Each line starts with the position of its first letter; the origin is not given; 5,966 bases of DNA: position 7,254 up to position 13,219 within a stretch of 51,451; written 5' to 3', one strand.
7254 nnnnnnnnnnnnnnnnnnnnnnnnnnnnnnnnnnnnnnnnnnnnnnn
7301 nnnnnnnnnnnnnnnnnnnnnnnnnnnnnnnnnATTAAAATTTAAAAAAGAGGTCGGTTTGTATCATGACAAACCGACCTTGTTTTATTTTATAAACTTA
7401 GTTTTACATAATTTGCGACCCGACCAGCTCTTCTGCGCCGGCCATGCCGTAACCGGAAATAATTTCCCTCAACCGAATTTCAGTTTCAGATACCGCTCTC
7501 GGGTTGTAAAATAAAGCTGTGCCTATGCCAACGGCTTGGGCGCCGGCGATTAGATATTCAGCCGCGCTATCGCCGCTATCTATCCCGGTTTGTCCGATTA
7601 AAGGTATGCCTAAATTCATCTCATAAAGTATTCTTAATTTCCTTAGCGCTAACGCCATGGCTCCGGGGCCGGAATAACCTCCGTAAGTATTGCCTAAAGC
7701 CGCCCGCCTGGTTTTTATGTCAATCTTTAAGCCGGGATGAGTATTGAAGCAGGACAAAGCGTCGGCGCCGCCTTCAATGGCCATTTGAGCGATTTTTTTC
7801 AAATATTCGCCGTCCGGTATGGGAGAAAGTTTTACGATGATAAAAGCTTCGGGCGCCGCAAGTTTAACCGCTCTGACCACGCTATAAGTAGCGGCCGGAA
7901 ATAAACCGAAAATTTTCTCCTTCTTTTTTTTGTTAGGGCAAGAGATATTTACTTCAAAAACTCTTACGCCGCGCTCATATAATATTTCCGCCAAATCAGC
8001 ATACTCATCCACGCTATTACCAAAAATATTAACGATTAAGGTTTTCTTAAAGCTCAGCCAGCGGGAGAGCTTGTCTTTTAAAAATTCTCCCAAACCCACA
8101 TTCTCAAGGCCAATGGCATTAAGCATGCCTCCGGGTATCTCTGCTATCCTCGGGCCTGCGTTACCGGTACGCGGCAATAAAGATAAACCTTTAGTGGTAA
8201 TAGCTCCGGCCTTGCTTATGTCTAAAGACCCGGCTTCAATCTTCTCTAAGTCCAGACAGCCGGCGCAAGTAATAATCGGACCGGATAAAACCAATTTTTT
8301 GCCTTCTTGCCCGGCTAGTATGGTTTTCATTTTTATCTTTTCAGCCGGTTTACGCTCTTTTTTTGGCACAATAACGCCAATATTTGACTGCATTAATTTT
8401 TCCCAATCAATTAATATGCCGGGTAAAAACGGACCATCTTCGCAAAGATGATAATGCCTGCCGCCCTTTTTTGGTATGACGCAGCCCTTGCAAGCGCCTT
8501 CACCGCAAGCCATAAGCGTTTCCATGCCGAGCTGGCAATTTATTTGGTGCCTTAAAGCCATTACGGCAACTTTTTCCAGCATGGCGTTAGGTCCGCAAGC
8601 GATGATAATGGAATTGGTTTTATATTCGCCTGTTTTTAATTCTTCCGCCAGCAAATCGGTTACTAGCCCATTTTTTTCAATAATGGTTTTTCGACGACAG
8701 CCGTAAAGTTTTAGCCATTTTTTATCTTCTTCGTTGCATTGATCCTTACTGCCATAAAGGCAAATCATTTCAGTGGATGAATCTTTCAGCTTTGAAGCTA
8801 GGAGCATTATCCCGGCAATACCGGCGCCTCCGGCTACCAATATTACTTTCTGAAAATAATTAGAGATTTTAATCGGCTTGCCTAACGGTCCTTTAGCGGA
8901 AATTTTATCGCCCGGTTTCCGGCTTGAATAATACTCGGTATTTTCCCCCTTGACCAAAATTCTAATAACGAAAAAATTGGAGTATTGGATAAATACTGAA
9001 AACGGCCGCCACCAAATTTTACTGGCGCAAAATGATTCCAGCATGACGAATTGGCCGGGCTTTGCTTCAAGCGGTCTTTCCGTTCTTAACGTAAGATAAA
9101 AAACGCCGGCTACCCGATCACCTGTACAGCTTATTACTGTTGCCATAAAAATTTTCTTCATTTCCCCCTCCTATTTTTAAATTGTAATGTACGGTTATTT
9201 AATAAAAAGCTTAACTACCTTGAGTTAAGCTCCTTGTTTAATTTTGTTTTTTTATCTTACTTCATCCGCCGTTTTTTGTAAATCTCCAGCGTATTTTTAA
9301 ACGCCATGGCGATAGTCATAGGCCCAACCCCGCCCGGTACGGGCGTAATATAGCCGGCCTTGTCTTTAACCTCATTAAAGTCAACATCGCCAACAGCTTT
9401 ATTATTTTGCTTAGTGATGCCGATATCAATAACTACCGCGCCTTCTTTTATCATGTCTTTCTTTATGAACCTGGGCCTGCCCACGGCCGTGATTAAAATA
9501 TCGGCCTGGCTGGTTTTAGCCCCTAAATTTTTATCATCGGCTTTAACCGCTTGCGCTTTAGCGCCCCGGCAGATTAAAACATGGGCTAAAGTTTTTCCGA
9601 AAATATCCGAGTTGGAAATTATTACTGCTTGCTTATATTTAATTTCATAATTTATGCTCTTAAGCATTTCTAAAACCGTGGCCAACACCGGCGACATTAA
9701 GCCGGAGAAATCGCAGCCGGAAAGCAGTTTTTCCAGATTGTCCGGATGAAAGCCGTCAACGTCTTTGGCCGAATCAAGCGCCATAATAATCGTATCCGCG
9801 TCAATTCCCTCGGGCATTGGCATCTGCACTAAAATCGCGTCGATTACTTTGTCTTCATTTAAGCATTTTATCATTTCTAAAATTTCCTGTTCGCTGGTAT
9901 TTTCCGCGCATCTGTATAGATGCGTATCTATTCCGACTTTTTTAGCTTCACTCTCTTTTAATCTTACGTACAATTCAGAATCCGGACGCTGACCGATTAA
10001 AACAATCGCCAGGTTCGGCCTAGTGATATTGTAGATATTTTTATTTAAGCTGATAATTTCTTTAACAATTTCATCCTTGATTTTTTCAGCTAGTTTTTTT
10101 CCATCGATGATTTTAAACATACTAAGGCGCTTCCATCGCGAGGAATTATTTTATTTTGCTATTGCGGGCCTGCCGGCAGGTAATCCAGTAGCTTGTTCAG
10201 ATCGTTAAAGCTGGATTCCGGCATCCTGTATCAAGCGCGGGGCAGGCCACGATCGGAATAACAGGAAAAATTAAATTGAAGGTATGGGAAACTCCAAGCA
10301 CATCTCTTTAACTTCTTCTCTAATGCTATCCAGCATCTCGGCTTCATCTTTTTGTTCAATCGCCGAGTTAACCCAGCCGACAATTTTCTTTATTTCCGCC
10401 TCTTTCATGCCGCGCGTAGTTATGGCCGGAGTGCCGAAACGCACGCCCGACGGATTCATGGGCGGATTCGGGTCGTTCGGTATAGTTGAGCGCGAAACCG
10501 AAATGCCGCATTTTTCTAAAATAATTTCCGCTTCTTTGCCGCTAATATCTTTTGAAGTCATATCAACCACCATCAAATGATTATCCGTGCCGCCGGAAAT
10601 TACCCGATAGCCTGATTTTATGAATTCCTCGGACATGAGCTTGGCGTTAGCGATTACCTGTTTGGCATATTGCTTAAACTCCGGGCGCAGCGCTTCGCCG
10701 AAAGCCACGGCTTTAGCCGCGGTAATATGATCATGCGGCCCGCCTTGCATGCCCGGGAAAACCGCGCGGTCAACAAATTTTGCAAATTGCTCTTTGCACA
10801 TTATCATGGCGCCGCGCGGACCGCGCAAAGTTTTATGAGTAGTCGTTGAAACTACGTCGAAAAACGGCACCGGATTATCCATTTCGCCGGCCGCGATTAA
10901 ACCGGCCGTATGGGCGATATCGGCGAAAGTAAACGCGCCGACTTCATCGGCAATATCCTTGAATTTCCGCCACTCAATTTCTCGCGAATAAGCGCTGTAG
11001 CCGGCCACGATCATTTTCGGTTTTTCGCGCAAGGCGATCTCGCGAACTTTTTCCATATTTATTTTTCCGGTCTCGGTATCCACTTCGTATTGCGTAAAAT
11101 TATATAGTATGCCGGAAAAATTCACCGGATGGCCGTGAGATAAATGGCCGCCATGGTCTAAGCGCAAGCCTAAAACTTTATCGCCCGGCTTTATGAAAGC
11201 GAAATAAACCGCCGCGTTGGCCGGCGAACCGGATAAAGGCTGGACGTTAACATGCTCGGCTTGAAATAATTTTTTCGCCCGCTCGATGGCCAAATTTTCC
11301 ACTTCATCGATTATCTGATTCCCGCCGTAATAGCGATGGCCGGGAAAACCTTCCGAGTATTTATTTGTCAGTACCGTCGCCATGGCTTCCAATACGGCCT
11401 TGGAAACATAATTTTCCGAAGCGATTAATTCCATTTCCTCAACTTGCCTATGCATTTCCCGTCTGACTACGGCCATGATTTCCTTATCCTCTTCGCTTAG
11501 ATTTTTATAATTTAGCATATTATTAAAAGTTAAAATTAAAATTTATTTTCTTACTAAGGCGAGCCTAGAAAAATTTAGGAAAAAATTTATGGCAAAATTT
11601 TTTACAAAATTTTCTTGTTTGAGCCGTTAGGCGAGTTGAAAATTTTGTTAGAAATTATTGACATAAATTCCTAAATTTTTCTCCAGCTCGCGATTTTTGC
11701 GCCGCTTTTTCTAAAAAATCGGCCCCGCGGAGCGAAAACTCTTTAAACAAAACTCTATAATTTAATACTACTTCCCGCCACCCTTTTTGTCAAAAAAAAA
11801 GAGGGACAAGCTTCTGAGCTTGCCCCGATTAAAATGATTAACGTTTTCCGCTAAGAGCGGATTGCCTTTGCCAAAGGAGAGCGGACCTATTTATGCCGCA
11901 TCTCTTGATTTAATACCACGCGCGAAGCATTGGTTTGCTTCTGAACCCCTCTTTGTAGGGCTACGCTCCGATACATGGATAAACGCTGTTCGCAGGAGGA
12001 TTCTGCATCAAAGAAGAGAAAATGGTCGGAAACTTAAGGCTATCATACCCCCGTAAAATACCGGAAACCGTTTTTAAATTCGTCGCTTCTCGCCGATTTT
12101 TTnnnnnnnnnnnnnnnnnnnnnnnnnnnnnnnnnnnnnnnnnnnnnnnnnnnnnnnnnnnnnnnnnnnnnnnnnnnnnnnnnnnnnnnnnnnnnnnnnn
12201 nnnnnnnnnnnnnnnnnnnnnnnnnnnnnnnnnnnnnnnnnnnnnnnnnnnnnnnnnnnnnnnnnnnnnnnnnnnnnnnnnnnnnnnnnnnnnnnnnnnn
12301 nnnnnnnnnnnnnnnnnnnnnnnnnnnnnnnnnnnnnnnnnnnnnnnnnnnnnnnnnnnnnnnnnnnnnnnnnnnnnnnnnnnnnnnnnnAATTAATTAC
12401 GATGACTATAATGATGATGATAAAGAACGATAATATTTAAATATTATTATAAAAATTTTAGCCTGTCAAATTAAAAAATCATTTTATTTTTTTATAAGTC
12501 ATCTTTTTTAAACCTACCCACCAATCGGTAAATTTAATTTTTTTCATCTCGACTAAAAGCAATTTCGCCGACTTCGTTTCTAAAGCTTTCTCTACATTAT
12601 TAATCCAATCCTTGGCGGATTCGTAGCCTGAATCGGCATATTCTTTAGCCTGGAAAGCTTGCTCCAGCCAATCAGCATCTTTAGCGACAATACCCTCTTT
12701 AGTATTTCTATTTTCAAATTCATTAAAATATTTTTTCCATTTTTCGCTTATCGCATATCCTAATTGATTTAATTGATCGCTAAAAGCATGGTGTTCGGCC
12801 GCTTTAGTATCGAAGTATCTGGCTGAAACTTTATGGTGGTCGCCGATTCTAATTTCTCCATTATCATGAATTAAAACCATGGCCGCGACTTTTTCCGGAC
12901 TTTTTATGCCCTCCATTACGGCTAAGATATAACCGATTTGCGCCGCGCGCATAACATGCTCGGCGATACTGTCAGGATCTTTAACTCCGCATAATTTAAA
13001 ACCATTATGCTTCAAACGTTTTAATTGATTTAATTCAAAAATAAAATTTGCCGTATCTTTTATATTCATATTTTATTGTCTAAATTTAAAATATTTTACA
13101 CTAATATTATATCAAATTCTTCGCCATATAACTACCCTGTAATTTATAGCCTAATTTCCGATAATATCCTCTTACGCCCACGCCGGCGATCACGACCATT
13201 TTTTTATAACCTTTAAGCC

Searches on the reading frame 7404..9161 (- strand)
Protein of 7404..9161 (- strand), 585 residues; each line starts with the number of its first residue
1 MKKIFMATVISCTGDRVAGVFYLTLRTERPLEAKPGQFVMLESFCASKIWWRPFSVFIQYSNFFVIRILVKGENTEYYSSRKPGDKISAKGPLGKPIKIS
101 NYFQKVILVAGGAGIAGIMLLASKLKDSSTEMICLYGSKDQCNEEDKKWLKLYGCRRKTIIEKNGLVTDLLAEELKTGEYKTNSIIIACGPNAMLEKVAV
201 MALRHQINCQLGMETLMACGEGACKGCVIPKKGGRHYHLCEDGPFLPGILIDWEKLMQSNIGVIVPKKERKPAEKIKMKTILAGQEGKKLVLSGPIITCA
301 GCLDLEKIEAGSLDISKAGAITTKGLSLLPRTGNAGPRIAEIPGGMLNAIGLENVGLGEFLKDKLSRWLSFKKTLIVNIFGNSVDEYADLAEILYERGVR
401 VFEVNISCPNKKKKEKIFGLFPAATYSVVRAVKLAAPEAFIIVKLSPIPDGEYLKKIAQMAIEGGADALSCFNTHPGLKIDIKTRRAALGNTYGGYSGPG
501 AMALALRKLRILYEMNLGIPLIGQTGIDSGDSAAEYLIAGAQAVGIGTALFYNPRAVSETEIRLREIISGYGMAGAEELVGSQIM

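Call 61: search_protein_families(library=pfam, proteins=[window:7404-9161:-], max_evalue=0.00001)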
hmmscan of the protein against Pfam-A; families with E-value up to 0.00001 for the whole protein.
window:7404-9161:- (585 aa): 3 families
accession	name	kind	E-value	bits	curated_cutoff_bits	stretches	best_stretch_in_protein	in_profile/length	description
PF01180.27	DHO_dh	-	1e-48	166.5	27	1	291-560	10-283/291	Dihydroorotate dehydrogenase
PF10418.14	DHODB_Fe-S_bind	-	4.7e-09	36.3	23.9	1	214-248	1-37/41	Iron-sulfur cluster binding domain of dihydroorotate dehydrogenase B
PF00970.30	FAD_binding_6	-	3.8e-06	27.6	21.1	0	21-95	17-96/99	Oxidoreductase FAD-binding domain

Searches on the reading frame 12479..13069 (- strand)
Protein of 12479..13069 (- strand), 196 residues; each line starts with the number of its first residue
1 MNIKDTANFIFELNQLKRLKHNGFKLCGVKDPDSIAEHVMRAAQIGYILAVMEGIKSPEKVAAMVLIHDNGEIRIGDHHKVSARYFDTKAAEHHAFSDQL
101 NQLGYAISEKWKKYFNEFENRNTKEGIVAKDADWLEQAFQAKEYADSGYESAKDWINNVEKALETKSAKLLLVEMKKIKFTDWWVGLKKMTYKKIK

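Call 61: search_protein_families(library=pfam, proteins=[window:12479-13069:-], max_evalue=0.00001)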
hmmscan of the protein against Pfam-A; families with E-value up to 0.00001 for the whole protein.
window:12479-13069:- (196 aa): 3 families
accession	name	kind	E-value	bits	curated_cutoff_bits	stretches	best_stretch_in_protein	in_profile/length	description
PF13023.12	HD_3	-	1.1e-20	74.6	22.5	1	14-166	2-156/165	HD domain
PF12917.13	YfbR-like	-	2e-08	34.6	25.9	1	13-165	6-165/182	5'-deoxynucleotidase YfbR-like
PF01966.28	HD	-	3.3e-08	34.2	22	1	36-136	2-114/116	HD domain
